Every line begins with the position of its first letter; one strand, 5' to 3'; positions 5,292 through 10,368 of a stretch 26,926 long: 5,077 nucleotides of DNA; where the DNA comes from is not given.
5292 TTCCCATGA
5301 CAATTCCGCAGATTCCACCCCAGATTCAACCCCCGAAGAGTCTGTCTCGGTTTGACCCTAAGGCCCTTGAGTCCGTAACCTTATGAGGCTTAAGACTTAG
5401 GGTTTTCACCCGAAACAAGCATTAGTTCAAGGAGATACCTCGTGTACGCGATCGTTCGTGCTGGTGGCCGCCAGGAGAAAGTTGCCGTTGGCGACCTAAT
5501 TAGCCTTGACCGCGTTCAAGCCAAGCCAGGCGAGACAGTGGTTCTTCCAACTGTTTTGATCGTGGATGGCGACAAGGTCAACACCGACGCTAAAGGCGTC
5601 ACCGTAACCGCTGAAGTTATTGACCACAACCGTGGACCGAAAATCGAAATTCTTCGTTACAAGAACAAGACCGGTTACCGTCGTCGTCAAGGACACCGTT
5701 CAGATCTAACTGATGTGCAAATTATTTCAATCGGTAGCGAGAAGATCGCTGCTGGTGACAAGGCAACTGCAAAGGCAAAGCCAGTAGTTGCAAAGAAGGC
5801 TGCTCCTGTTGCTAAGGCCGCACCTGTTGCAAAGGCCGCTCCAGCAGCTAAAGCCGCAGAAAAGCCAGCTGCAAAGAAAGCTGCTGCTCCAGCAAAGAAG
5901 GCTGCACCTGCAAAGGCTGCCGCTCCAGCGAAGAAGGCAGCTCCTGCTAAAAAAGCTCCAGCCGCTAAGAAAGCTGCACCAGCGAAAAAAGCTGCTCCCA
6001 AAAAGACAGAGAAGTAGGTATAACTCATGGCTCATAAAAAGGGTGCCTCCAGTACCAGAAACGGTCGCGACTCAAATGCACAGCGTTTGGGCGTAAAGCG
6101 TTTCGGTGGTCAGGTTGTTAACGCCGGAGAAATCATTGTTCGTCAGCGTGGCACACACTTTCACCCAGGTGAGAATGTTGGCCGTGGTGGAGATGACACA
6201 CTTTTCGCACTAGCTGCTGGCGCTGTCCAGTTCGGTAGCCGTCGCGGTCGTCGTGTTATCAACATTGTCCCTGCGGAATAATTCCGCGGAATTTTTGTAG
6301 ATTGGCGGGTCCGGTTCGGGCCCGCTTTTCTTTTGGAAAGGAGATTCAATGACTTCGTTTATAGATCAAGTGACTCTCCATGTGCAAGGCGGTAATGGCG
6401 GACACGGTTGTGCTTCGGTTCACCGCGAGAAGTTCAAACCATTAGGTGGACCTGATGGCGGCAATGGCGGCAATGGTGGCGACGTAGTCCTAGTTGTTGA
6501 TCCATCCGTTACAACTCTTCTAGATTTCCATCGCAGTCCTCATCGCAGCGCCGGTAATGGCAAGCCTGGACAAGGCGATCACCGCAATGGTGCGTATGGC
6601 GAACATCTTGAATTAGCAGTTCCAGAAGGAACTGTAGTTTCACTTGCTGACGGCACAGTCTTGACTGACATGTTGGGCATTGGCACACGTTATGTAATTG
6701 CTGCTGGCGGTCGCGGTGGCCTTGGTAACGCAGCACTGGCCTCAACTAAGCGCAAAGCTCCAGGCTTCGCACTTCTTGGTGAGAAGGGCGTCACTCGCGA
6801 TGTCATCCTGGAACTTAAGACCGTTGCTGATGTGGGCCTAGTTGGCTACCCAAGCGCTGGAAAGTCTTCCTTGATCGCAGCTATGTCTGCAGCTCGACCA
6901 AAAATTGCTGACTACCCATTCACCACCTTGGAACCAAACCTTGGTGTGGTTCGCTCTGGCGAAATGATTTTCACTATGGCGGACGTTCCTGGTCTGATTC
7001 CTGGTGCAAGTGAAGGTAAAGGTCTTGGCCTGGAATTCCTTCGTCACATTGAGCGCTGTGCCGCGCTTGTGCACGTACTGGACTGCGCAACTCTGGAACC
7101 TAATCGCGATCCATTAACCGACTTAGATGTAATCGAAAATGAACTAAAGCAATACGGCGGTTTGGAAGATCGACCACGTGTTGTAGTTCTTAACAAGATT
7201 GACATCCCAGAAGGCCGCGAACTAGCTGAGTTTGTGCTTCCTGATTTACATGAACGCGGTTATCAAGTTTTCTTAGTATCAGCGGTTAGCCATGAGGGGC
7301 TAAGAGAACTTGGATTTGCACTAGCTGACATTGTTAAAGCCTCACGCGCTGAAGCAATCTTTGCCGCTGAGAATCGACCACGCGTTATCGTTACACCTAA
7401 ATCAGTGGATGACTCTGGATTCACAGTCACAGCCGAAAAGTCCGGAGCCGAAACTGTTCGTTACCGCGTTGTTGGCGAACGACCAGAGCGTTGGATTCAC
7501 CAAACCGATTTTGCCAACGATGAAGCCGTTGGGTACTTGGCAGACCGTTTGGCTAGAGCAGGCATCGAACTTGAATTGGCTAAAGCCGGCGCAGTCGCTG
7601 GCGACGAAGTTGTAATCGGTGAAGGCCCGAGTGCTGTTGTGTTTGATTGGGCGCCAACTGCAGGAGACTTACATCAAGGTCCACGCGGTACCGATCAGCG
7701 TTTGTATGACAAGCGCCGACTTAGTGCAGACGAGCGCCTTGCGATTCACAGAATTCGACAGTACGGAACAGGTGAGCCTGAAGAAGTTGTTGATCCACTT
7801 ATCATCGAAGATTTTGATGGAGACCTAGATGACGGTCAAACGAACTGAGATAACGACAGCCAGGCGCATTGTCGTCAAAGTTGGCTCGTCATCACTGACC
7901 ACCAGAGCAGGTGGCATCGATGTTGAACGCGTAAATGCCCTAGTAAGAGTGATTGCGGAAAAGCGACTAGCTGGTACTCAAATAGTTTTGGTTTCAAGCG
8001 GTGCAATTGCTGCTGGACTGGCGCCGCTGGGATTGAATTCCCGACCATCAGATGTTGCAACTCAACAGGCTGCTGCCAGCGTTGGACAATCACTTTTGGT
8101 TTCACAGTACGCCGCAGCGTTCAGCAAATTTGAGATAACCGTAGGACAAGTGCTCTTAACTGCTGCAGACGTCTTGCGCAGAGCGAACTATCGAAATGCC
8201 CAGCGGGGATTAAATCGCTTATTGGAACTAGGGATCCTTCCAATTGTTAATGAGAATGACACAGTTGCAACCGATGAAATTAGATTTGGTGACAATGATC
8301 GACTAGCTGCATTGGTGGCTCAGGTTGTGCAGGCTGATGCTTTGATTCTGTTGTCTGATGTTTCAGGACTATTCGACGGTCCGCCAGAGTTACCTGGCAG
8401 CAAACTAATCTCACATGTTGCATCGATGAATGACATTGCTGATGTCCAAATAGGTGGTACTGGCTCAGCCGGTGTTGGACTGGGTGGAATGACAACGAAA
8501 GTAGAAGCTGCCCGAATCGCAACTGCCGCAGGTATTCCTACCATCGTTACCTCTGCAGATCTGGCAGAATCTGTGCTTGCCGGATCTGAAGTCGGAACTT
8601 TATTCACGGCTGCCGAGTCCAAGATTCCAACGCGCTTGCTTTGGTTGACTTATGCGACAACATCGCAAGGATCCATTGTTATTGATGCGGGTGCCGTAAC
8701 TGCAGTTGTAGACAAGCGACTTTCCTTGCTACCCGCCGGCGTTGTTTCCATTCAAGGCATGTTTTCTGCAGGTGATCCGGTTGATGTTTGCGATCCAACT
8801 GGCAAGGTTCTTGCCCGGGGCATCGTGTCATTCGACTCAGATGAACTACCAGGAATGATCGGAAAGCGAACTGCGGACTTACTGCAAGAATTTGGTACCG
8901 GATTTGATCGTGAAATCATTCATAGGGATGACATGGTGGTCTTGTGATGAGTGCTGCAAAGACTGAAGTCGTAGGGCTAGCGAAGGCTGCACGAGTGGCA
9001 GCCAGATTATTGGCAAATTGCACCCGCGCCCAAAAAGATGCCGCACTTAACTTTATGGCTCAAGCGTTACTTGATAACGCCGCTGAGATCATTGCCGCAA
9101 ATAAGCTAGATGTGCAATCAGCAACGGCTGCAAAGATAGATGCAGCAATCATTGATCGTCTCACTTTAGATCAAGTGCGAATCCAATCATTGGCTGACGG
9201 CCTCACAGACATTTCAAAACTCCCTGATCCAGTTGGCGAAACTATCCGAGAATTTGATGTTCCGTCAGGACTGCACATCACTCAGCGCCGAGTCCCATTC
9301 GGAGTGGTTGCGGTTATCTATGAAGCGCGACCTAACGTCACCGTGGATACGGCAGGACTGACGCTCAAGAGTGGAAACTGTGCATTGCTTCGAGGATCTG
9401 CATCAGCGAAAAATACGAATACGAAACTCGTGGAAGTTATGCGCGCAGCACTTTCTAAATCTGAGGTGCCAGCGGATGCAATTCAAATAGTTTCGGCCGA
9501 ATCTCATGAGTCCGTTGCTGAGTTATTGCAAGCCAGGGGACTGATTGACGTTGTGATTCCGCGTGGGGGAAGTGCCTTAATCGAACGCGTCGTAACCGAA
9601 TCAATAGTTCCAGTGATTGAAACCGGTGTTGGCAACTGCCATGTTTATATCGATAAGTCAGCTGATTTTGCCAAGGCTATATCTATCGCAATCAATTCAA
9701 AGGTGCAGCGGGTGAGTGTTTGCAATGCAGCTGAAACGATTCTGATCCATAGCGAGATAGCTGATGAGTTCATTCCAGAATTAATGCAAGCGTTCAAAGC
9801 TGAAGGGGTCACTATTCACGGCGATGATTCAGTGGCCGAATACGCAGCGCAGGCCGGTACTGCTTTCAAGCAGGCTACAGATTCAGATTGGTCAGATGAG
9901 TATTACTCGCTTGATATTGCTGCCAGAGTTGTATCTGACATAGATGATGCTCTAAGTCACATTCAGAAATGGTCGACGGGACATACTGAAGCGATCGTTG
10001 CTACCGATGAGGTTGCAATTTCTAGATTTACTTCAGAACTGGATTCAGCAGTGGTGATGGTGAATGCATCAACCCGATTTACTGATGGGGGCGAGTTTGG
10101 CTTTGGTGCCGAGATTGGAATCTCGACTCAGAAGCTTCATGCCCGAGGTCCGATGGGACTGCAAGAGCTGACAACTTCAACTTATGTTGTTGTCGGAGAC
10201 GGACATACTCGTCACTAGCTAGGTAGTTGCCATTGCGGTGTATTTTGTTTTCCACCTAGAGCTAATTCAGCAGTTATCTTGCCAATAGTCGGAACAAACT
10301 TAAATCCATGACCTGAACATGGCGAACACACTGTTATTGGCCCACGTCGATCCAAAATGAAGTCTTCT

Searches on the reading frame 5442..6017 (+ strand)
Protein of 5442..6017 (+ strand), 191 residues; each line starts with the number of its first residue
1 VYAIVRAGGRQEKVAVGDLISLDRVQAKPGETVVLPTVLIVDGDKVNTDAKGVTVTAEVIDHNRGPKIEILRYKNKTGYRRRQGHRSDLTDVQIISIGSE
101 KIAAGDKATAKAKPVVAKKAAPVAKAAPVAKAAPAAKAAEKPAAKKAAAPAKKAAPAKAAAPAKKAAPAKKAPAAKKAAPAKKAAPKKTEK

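Call 5: search_protein_families(library=pfam, proteins=[window:5442-6017:+], max_evalue=0.001)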
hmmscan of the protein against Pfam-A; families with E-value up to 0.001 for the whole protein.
window:5442-6017:+ (191 aa): 1 family
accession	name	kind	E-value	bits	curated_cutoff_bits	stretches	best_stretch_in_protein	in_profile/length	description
PF00829.26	Ribosomal_L21p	-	4.6e-28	97.8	27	1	1-97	1-99/99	Ribosomal prokaryotic L21 protein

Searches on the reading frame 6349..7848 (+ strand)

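Call 5: search_protein_families(library=pfam, proteins=[window:6349-7848:+], max_evalue=0.001)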
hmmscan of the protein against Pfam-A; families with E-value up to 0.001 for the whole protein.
window:6349-7848:+ (499 aa): 6 families
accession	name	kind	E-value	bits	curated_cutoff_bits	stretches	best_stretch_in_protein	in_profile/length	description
PF01018.28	GTP1_OBG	-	5.1e-49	166.3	27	1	5-158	1-155/155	GTP1/OBG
PF01926.29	MMR_HSR1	-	3.3e-24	85.6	21.9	1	161-283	1-113/113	50S ribosome-binding GTPase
PF09269.16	DUF1967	-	6.3e-19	68.2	27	1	358-434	1-70/70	Domain of unknown function (DUF1967)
PF02421.24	FeoB_N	-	2.5e-09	37.3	27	1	162-321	3-152/156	Ferrous iron transport protein B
PF00025.27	Arf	-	0.00045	20.2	22.3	1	164-321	19-166/174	ADP-ribosylation factor family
PF03193.22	RsgA_GTPase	-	0.00071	19.9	30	0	277-327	56-106/174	RsgA GTPase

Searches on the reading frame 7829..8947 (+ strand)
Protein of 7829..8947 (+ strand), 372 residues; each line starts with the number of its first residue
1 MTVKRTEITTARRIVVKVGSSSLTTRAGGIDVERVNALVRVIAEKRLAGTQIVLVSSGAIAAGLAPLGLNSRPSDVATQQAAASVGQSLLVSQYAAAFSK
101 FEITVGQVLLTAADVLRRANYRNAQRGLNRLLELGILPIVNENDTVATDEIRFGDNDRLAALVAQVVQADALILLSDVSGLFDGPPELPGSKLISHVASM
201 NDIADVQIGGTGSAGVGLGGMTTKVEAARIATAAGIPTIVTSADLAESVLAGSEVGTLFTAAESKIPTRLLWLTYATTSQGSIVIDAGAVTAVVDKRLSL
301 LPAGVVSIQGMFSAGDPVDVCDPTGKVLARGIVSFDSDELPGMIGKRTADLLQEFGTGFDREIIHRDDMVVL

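Call 5: search_protein_families(library=pfam, proteins=[window:7829-8947:+], max_evalue=0.001)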
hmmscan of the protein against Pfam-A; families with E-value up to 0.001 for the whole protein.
window:7829-8947:+ (372 aa): 2 families
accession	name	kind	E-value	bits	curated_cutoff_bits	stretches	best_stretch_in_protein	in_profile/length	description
PF00696.33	AA_kinase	-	4.9e-43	148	24.9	1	13-242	2-234/234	Amino acid kinase family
PF01472.26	PUA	-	5.4e-18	65.1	24.8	1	281-351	1-70/74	PUA domain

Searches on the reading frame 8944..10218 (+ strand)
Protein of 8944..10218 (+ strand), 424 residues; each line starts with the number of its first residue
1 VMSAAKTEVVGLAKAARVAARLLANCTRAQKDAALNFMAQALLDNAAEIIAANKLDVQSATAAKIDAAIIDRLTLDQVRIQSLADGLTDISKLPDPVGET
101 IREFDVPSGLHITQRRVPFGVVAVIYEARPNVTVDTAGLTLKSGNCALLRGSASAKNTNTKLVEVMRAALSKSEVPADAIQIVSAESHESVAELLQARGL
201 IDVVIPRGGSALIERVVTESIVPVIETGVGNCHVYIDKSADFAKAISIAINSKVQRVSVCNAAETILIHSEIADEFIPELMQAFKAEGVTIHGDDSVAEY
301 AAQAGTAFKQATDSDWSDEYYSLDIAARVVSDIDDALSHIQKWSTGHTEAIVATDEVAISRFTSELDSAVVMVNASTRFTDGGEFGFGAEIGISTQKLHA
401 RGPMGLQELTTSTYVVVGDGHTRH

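Call 5: search_protein_families(library=pfam, proteins=[window:8944-10218:+], max_evalue=0.001)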
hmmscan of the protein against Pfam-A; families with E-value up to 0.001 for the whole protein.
window:8944-10218:+ (424 aa): 1 family
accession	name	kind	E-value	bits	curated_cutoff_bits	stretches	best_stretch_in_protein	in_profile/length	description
PF00171.27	Aldedh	-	1.2e-18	67.3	23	1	4-286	26-295/461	Aldehyde dehydrogenase family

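Call 36: search_protein_families(library=ncbifam, proteins=[window:8944-10218:+], max_evalue=0.00001)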
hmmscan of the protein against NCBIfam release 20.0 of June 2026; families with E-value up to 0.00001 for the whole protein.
window:8944-10218:+ (424 aa): 15 families
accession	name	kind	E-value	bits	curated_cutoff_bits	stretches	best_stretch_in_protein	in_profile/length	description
NF001221.0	PRK00197.1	equivalog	4.8e-169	562.5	289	1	6-424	4-418/418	glutamate-5-semialdehyde dehydrogenase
TIGR00407.1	proA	equivalog_domain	1.9e-138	461.6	317.45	1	16-411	1-396/398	glutamate-5-semialdehyde dehydrogenase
TIGR01092.1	P5CS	equivalog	5.2e-92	309.3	796.75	1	7-422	286-694/715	delta l-pyrroline-5-carboxylate synthetase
NF047625.1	AcylSulfactDhSauS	equivalog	1.5e-19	70.2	600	1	8-282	5-266/464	acylating sulfoacetaldehyde dehydrogenase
TIGR02518.1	EutH_ACDH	equivalog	1.4e-17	63.8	620.1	1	8-281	9-268/488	acetaldehyde dehydrogenase (acetylating)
NF010378.0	PRK13805.1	equivalog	3.8e-16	58.1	951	1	118-287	110-279/872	bifunctional acetaldehyde-CoA/alcohol dehydrogenase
NF011927.0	PRK15398.1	subfamily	4.5e-14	52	403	1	109-290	121-301/465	aldehyde dehydrogenase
NF040648.1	lactal_redase_Meth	equivalog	3.2e-12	46.2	650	1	98-285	113-299/463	lactaldehyde dehydrogenase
NF052305.1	DioxValDhHalo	equivalog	6.8e-10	38.4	750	1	112-291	135-313/483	2,5-dioxovalerate dehydrogenase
NF047626.1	SulfactDhSafD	equivalog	1.3e-06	27.8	700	1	130-285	139-290/454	sulfoacetaldehyde dehydrogenase SafD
TIGR01780.1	SSADH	subfamily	1.6e-06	27.3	646.35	1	115-286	114-286/448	succinate-semialdehyde dehydrogenase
NF050084.1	pip_6_carb_DH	equivalog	2.5e-06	26.7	730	1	113-286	112-289/475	L-piperidine-6-carboxylate dehydrogenase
NF007497.0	PRK10090.1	equivalog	4.4e-06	25.8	500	1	140-287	166-312/480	aldehyde dehydrogenase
NF006915.0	PRK09406.1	equivalog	5.9e-06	25.4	730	1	133-289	140-294/457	NADP-dependent succinic semialdehyde dehydrogenase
NF042993.1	AlphKGSA_gudD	equivalog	7.9e-06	24.9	770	0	113-286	135-309/481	alpha-ketoglutaric semialdehyde dehydrogenase GucD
